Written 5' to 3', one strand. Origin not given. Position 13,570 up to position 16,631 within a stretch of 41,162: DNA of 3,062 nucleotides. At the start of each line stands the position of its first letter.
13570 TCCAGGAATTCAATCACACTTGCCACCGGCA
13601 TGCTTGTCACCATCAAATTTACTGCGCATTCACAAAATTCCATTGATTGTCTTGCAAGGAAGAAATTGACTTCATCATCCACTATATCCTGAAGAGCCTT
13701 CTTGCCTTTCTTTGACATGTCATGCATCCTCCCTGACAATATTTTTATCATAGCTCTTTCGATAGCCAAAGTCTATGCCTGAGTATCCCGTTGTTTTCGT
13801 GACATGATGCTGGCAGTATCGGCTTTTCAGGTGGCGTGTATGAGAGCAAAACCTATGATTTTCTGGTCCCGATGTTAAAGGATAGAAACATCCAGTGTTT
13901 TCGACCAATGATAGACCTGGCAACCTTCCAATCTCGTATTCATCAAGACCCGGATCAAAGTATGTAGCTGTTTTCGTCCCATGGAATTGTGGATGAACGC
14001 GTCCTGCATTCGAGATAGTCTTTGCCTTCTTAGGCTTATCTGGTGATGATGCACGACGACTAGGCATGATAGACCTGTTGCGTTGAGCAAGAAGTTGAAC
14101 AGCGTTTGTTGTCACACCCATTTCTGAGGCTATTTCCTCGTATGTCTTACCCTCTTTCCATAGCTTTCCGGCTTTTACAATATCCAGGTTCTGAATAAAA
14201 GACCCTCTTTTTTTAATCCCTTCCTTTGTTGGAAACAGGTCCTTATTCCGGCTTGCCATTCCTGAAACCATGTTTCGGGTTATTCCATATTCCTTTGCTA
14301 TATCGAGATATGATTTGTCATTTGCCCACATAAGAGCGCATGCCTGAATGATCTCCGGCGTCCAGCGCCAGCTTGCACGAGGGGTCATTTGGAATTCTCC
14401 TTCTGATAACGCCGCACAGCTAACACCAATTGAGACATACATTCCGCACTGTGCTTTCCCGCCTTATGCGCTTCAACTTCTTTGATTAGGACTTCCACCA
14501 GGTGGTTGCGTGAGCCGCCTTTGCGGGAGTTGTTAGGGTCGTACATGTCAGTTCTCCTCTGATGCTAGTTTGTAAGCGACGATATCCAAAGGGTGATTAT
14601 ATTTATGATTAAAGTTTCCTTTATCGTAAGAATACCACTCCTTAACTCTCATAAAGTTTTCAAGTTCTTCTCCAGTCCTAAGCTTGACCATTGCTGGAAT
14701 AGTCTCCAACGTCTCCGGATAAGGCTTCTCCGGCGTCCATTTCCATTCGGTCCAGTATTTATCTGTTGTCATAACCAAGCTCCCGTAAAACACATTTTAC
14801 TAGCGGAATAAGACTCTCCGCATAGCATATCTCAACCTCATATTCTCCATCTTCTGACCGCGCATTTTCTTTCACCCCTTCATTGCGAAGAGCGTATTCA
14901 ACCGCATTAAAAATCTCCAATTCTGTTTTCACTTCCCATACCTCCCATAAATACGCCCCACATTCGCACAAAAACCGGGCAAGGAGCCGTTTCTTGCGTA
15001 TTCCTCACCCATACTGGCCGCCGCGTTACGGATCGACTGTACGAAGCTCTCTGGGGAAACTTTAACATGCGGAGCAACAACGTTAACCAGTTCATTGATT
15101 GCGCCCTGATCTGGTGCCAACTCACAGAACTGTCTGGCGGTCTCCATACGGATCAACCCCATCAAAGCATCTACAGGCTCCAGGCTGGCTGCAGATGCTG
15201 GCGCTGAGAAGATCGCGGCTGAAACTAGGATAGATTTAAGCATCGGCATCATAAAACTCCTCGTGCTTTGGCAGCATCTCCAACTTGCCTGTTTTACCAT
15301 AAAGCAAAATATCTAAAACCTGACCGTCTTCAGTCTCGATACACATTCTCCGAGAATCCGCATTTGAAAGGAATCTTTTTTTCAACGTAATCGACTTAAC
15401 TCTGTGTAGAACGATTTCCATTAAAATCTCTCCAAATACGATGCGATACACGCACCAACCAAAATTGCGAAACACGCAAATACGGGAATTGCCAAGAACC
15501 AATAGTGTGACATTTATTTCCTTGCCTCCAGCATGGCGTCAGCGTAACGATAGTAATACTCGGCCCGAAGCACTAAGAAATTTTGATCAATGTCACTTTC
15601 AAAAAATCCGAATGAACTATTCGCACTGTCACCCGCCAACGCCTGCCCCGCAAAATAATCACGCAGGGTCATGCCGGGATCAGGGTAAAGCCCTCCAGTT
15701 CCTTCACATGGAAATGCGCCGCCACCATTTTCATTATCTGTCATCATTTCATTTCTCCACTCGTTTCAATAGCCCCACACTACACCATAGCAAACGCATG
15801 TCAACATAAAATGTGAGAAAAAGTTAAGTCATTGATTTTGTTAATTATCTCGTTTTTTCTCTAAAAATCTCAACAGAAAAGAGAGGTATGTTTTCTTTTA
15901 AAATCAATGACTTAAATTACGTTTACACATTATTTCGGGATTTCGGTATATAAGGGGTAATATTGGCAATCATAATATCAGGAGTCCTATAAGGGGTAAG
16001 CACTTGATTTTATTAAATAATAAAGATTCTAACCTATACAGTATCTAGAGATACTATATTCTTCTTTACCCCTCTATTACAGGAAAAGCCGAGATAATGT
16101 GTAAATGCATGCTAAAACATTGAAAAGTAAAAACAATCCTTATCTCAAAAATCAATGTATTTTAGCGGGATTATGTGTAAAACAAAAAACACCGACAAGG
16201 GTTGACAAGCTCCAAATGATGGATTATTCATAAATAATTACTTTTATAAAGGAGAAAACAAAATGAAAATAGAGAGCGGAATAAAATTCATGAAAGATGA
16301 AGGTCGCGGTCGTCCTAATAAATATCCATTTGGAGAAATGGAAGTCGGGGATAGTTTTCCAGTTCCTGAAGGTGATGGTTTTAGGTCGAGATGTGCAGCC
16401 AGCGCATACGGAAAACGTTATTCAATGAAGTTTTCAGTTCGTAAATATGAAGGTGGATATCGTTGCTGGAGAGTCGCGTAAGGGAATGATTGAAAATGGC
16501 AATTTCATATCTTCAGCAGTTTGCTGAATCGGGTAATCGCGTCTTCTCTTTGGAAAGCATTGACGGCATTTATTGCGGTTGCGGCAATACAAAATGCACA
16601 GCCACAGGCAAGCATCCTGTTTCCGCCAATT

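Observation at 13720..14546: Phage GcrA-like regulator with a duplicated DNA-binding domain, coupled to a 53-aa ORF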

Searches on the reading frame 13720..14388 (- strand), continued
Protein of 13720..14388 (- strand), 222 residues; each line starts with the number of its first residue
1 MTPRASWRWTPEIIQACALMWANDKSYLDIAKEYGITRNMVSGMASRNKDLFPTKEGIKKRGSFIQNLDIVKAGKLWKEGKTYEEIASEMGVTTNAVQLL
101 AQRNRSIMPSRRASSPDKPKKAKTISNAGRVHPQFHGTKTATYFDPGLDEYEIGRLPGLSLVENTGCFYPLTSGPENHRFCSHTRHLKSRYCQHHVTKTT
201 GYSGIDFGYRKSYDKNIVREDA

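Call 89: fold_search(model_id=the predicted structure, library=viral)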
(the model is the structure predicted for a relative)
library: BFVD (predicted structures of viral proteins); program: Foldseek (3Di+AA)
matches with E <= 10: 1338; with E <= 0.001: 10
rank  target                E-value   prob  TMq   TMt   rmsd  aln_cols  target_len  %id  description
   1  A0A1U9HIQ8            6.8e-16  1.00  0.37  0.31  12.5       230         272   39  (no name in the UniProt tables at hand)
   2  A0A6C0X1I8            8.4e-08  1.00  0.25  0.48   7.3       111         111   37  GcrA-like cell cycle regulator [Brucella phage EF4]
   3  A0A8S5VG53            2.4e-06  1.00  0.30  0.35   6.3       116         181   25  Uncharacterized protein [Siphoviridae sp. ct3R43]
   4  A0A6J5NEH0            6.6e-06  1.00  0.29  0.31  13.7       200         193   17  GcrA cell cycle regulator [uncultured Caudovirales phage]
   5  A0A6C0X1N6            2.1e-05  1.00  0.26  0.46   9.9       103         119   42  GcrA-like cell cycle regulator [Brucella phage EF4]
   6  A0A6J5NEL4            3.1e-05  1.00  0.29  0.27  15.8       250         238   19  GcrA cell cycle regulator [uncultured Caudovirales phage]
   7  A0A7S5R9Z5            7.2e-05  1.00  0.22  0.29  13.7       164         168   22  (no name in the UniProt tables at hand)
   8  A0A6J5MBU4            9.0e-05  1.00  0.32  0.30  13.4       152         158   20  GcrA cell cycle regulator [uncultured Caudovirales phage]
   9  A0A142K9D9            3.2e-04  1.00  0.33  0.44  16.1       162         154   17  Uncharacterized protein [Gordonia phage Yvonnetastic]
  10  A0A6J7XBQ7            8.3e-04  0.99  0.19  0.25  15.9       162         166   18  GcrA cell cycle regulator [uncultured Caudovirales phage]
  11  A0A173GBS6            1.0e-03  1.00  0.35  0.35  10.7       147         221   16  Helix-turn-helix DNA binding domain protein [Bacillus phage SalinJah]
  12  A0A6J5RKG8            1.1e-03  1.00  0.26  0.44   9.9       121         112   17  Resolvase, HTH domain containing protein [uncultured Caudovirales phage]
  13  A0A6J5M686            1.1e-03  1.00  0.26  0.40   7.3       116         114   24  Uncharacterized protein [uncultured Caudovirales phage]
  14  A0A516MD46            1.1e-03  0.99  0.21  0.28  13.2       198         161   19  (no name in the UniProt tables at hand)
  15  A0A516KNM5            1.2e-03  1.00  0.30  0.36  12.5       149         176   16  (no name in the UniProt tables at hand)
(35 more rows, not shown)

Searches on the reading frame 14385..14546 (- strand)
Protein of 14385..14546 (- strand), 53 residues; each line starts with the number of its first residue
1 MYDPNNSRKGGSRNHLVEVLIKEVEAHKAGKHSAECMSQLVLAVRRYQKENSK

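Call 3: search_protein_families(library=pfam, proteins=[window:14385-14546:-], max_evalue=1)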
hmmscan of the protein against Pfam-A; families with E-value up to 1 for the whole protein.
window:14385-14546:- (53 aa): 0 families

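Call 4: search_protein_families(library=phrogs, proteins=[window:14385-14546:-], max_evalue=0.01)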
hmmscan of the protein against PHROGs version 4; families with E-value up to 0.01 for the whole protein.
window:14385-14546:- (53 aa): 1 family
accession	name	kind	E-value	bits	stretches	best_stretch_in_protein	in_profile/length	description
phrog_27719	-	unknown function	1.5e-28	99.7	1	2-53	12-63/63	-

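Call 56: search_protein_families(library=ncbifam, proteins=[window:14385-14546:-], max_evalue=0.01)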
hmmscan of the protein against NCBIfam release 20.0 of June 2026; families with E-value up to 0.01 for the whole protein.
window:14385-14546:- (53 aa): 0 families

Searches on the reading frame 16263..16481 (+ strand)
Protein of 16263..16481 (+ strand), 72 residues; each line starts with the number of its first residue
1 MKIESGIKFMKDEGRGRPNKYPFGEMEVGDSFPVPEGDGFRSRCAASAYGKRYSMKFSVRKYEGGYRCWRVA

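Call 64: search_protein_families(library=pfam, proteins=[window:16263-16481:+], max_evalue=0.001)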
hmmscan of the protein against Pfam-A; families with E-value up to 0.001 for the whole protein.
window:16263-16481:+ (72 aa): 1 family
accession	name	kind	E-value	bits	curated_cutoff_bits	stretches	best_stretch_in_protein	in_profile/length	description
PF23978.1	DUF7303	-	4.5e-05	23.4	27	1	2-36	89-124/195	Family of unknown function (DUF7303)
